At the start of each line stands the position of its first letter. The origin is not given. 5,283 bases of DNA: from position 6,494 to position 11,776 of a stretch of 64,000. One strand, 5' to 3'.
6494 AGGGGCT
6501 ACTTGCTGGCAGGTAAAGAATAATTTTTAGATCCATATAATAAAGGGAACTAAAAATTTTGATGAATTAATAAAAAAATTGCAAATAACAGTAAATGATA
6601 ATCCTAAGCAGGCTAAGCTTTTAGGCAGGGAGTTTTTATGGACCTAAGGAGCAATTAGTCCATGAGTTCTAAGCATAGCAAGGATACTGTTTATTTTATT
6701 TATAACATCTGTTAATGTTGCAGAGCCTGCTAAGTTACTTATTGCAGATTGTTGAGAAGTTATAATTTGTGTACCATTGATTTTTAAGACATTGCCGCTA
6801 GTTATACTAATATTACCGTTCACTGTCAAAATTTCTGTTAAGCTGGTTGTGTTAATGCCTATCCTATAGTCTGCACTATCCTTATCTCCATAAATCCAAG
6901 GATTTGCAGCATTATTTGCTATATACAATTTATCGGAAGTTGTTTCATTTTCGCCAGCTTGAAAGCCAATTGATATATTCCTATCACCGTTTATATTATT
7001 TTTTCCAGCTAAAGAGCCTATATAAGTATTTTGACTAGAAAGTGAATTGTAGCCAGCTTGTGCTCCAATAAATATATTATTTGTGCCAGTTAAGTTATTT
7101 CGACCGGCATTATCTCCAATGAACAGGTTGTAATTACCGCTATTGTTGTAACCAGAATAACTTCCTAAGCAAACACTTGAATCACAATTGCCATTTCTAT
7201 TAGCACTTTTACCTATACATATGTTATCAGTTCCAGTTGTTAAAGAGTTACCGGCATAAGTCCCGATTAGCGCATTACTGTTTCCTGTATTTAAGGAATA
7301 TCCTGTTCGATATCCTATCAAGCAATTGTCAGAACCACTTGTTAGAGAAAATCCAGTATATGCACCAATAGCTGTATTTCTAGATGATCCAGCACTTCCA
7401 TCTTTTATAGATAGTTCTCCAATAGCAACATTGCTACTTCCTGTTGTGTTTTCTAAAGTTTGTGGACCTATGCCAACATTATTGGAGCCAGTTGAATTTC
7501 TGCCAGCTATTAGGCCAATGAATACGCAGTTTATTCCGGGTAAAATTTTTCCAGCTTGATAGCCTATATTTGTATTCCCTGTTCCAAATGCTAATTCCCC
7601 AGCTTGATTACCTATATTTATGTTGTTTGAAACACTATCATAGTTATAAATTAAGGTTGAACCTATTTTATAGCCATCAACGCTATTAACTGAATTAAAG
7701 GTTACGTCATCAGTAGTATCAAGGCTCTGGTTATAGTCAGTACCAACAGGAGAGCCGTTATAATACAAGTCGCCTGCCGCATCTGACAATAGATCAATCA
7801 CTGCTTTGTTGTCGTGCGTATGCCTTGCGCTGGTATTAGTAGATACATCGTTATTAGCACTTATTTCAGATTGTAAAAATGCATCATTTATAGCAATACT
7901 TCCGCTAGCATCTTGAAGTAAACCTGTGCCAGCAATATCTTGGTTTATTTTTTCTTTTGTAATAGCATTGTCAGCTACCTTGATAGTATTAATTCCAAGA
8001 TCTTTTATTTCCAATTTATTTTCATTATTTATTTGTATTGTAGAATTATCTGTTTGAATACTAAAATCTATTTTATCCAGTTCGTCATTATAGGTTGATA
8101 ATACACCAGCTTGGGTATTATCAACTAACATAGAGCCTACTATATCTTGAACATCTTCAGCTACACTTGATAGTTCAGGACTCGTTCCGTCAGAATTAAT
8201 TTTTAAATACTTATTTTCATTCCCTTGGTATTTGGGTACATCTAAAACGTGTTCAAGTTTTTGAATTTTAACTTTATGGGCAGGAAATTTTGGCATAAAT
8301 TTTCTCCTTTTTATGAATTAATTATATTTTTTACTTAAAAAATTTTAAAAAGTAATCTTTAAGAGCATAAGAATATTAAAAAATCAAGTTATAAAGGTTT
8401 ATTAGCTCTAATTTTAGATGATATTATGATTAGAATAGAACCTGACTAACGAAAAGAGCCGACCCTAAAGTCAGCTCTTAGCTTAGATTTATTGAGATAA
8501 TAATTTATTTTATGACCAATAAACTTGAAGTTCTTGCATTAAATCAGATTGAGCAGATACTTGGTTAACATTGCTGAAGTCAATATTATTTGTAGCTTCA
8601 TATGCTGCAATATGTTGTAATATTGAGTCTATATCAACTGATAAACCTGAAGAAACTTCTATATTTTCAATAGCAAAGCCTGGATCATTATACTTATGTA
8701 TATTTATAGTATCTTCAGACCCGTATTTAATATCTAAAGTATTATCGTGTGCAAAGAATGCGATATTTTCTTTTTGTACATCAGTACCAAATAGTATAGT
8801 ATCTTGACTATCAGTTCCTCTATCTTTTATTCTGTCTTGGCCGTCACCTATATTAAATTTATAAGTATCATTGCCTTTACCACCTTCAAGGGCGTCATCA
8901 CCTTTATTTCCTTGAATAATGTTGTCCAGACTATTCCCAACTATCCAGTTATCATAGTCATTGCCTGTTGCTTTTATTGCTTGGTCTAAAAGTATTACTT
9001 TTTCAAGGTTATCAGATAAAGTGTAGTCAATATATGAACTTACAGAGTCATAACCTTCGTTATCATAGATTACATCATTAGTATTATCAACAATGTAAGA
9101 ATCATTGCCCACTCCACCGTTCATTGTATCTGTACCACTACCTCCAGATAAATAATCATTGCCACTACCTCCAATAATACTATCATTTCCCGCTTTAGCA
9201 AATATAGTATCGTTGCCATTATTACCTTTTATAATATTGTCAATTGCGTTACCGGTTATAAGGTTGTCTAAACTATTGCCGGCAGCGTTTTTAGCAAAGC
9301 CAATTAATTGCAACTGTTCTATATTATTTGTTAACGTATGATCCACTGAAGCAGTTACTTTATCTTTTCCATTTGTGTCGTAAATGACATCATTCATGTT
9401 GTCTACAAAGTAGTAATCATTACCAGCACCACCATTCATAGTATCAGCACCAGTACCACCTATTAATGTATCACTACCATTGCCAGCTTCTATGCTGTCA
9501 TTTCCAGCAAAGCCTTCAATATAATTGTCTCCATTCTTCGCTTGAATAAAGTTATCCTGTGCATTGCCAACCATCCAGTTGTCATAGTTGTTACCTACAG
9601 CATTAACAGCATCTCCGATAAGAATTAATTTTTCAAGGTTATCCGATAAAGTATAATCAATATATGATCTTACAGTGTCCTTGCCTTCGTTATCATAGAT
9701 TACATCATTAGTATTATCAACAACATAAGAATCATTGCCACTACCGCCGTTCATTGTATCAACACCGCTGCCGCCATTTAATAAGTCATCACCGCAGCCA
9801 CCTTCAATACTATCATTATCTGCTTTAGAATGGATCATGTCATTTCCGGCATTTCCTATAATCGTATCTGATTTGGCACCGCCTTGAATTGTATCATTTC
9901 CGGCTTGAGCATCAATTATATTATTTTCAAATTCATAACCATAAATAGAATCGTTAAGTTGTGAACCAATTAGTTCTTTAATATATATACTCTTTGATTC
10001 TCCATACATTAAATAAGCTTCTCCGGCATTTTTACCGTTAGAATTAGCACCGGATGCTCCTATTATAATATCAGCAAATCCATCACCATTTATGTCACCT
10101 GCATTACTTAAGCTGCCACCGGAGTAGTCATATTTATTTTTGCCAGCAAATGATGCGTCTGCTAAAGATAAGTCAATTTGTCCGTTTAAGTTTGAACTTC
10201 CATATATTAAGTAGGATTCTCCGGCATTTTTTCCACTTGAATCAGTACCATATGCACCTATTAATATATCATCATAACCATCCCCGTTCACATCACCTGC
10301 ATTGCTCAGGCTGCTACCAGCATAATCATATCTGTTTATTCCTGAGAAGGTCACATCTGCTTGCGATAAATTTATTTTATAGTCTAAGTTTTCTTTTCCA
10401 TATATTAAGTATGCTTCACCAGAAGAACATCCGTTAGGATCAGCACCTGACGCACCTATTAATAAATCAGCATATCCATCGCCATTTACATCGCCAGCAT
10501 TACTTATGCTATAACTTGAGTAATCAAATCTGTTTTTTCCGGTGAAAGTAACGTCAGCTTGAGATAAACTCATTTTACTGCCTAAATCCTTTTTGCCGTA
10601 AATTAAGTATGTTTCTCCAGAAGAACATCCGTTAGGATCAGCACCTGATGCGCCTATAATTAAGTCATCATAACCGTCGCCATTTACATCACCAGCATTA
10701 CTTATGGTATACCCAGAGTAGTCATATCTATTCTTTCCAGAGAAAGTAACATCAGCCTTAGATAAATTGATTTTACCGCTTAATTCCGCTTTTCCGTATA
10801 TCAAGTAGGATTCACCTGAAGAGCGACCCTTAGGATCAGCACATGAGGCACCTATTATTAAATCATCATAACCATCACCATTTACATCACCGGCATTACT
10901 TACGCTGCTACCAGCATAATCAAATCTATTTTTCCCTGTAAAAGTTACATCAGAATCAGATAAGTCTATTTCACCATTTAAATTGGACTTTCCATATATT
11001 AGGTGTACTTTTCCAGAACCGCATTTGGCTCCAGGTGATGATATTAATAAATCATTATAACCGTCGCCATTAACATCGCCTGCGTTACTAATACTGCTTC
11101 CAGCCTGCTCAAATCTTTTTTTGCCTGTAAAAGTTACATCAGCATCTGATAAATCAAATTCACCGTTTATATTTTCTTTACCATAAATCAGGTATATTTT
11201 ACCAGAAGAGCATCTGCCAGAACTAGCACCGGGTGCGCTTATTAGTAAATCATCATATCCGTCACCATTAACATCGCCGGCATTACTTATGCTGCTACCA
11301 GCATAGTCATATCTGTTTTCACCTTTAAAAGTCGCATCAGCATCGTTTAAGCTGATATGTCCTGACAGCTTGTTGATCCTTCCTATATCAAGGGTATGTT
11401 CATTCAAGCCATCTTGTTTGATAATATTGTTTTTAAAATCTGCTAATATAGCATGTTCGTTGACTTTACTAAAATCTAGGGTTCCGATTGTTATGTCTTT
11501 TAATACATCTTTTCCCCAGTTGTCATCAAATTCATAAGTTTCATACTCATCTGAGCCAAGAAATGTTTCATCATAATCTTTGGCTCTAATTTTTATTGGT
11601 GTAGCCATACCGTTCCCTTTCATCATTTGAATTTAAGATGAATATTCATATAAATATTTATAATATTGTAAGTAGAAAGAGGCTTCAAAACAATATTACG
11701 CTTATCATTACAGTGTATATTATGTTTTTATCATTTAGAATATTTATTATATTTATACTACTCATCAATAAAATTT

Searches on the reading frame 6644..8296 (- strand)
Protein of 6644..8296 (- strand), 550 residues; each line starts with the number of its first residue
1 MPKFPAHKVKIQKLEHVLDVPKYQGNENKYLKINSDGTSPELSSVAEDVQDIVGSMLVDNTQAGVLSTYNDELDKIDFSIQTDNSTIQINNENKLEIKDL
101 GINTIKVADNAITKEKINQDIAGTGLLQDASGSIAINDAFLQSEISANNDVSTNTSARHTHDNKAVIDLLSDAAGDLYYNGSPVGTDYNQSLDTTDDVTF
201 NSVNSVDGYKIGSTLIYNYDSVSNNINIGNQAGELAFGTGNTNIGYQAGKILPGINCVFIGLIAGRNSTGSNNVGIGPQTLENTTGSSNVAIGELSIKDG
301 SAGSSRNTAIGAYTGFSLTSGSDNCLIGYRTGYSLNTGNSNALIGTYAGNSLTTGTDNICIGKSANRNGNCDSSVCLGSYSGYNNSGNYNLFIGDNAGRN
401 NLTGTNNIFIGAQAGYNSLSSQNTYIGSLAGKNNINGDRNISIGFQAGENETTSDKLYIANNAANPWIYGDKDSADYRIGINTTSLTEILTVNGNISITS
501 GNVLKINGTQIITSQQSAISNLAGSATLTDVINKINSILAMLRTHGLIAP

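Call 10: search_protein_families(library=phrogs, proteins=[window:6644-8296:-], max_evalue=0.001)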
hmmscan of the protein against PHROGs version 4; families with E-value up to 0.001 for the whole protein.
window:6644-8296:- (550 aa): 5 families
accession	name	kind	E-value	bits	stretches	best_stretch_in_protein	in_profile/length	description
phrog_6002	-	head and packaging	3.4e-23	82.2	3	287-395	700-808/1183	virion structural protein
phrog_4636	-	tail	1.5e-17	64.3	4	280-365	515-598/763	tail spike protein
phrog_23837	-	head and packaging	2.3e-14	54.1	1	268-453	190-379/507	virion structural protein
phrog_7946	-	unknown function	1.1e-05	26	1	145-190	138-183/186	-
phrog_12102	-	unknown function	3.1e-05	25.1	1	492-549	18-72/74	-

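Call 11: search_protein_families(library=pfam, proteins=[window:6644-8296:-], max_evalue=0.001)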
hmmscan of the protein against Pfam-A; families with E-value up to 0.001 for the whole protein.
window:6644-8296:- (550 aa): 0 families

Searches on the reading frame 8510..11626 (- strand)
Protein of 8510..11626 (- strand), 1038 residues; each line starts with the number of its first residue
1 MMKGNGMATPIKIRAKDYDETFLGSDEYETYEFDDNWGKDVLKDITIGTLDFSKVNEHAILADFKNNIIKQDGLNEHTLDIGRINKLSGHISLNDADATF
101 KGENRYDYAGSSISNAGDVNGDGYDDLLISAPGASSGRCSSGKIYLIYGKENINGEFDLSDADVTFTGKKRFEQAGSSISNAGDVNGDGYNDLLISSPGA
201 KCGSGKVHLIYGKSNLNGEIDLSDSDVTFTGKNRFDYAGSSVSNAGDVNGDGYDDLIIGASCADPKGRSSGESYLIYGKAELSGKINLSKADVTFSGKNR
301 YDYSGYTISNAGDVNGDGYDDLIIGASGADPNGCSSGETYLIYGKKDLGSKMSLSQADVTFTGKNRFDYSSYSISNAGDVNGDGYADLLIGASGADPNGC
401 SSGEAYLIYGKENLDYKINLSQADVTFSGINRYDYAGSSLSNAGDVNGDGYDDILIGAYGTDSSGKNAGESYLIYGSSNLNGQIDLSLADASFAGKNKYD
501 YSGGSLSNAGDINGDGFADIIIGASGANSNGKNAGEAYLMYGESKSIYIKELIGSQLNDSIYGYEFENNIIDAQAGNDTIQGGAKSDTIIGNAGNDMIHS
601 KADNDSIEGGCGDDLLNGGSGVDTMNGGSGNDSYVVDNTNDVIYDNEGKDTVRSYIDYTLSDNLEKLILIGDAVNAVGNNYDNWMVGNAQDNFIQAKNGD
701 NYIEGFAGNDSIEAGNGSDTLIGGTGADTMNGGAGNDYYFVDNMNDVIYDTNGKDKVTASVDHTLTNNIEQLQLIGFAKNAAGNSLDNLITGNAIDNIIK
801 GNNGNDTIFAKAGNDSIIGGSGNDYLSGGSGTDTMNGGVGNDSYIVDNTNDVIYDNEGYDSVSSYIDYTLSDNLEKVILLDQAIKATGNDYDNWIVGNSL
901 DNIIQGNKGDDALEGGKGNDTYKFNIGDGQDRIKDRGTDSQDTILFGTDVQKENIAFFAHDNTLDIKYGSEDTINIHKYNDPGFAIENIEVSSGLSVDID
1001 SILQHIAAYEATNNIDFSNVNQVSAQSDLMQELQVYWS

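Call 10: search_protein_families(library=phrogs, proteins=[window:8510-11626:-], max_evalue=0.001)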
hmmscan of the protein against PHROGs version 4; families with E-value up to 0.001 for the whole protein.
window:8510-11626:- (1038 aa): 1 family
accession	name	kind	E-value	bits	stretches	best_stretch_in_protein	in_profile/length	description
phrog_36034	-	unknown function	7.3e-06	27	0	479-521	84-125/194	-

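Call 11: search_protein_families(library=pfam, proteins=[window:8510-11626:-], max_evalue=0.001)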
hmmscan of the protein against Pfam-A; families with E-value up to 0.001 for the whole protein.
window:8510-11626:- (1038 aa): 4 families
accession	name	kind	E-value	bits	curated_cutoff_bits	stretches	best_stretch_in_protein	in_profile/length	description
PF01839.29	FG-GAP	-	2.2e-64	212.9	22.1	7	109-146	1-36/37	FG-GAP repeat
PF00353.25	HemolysinCabind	-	1.1e-30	105.6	23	6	575-607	4-36/36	RTX calcium-binding nonapeptide repeat (4 copies)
PF13517.12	FG-GAP_3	-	8.6e-14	52.3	26.9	4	118-195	1-61/61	FG-GAP-like repeat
PF14312.12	FG-GAP_2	-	0.00012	22.6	23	0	498-539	14-48/49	FG-GAP repeat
